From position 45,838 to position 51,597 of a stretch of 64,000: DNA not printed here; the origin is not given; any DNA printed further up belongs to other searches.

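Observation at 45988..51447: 1819-aa stand-alone GHKL ATPase fused to a C-terminal DUF3883 nuclease-like domain (bacterial NO VEIN-like architecture) in ICE cargo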

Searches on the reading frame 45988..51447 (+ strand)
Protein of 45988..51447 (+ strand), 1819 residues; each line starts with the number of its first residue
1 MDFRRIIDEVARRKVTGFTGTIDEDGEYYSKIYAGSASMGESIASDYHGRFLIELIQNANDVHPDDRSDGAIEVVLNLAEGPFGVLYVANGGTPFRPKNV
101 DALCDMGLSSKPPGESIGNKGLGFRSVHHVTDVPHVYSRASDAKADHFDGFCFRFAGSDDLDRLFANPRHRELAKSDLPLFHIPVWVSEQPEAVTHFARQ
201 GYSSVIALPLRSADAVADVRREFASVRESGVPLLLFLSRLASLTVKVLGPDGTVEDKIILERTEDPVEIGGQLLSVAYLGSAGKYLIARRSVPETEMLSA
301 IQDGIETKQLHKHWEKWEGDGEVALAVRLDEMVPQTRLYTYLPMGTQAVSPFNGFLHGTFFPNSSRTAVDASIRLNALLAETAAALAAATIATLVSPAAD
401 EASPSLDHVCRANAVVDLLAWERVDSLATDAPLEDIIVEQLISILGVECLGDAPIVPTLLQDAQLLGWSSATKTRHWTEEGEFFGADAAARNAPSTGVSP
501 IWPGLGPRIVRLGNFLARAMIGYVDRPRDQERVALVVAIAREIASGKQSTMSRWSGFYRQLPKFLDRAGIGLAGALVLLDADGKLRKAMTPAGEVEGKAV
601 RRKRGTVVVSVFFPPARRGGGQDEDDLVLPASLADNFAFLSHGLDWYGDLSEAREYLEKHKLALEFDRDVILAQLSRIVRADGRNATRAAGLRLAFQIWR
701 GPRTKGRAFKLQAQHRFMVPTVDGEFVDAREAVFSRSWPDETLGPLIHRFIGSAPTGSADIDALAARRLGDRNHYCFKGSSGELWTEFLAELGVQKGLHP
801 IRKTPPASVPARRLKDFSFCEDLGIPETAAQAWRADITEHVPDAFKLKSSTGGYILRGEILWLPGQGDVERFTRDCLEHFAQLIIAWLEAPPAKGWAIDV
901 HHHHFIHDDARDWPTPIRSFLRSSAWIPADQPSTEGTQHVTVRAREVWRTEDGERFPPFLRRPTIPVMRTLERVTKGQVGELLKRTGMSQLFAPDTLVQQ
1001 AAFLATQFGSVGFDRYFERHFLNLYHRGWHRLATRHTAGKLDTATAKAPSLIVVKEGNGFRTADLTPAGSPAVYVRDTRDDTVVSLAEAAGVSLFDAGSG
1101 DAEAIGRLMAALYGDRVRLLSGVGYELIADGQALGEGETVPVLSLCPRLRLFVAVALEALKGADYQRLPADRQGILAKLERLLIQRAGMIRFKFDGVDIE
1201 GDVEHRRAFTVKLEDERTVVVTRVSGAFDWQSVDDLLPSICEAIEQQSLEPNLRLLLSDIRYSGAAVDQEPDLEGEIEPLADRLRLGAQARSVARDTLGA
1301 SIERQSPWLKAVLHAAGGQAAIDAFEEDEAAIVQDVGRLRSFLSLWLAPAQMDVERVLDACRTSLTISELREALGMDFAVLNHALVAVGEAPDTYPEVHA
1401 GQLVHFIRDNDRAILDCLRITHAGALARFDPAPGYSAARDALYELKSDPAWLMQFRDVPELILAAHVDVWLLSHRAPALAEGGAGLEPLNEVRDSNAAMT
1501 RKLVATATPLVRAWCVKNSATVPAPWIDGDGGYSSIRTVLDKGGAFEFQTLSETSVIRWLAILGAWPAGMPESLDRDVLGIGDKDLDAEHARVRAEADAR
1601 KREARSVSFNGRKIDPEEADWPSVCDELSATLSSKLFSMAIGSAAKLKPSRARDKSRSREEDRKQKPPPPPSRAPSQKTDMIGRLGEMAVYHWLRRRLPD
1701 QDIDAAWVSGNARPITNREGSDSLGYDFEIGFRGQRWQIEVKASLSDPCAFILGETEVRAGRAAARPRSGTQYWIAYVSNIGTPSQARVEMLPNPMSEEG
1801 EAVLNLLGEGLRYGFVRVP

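Call 5: search_protein_families(library=pfam, proteins=[window:45988-51444:+], max_evalue=1)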
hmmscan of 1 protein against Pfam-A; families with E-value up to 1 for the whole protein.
window:45988-51444:+ (1819 aa): 2 families
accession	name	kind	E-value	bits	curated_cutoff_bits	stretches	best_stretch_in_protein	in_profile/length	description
PF25794.1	SACS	-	2.6e-08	34.4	32.8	1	45-139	13-121/247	Sacsin domain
PF13020.12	NOV_C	-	1.2e-05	25.7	22.1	1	1690-1785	5-86/91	Protein NO VEIN, C-terminal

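Call 6: search_protein_families(library=ncbifam, proteins=[window:45988-51444:+], max_evalue=1)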
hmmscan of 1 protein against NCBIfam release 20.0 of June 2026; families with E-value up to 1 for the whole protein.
window:45988-51444:+ (1819 aa): 1 family
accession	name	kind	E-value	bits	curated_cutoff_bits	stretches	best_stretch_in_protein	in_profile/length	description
NF047352.1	P_loop_sacsin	domain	2.3e-20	72.8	50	1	50-137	2-80/80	sacsin N-terminal ATP-binding-like domain-containing protein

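Call 7: search_protein_families(library=padloc, proteins=[window:45988-51444:+], max_evalue=1)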
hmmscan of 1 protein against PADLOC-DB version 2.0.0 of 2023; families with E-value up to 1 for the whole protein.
window:45988-51444:+ (1819 aa): 10 families
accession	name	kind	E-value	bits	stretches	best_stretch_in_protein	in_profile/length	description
PDLC03971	TmtA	-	0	1578.9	1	3-1817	13-1780/1782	-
PDLC03966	TmtA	-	6.3e-58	194.6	3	9-396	8-379/1655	-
PDLC03964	TmtA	-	8e-53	177.9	2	42-393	40-353/1538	-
PDLC03972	TmtA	-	7.6e-36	121.6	2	50-395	43-345/1302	-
PDLC03965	TmtA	-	6.9e-31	105.1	1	46-394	28-346/1370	-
PDLC03968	TmtA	-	8.6e-19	64.7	1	9-397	37-369/1486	-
PDLC03970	TmtA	-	2.8e-12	43.4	1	40-131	56-135/1552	-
PDLC03969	TmtA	-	0.00013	17.7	2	309-395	254-344/1563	-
PDLC04021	PD-T4-1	-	0.0011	15.9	1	1676-1766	244-334/383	-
PDLC03967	TmtA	-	0.022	11.1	1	44-133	34-118/1063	-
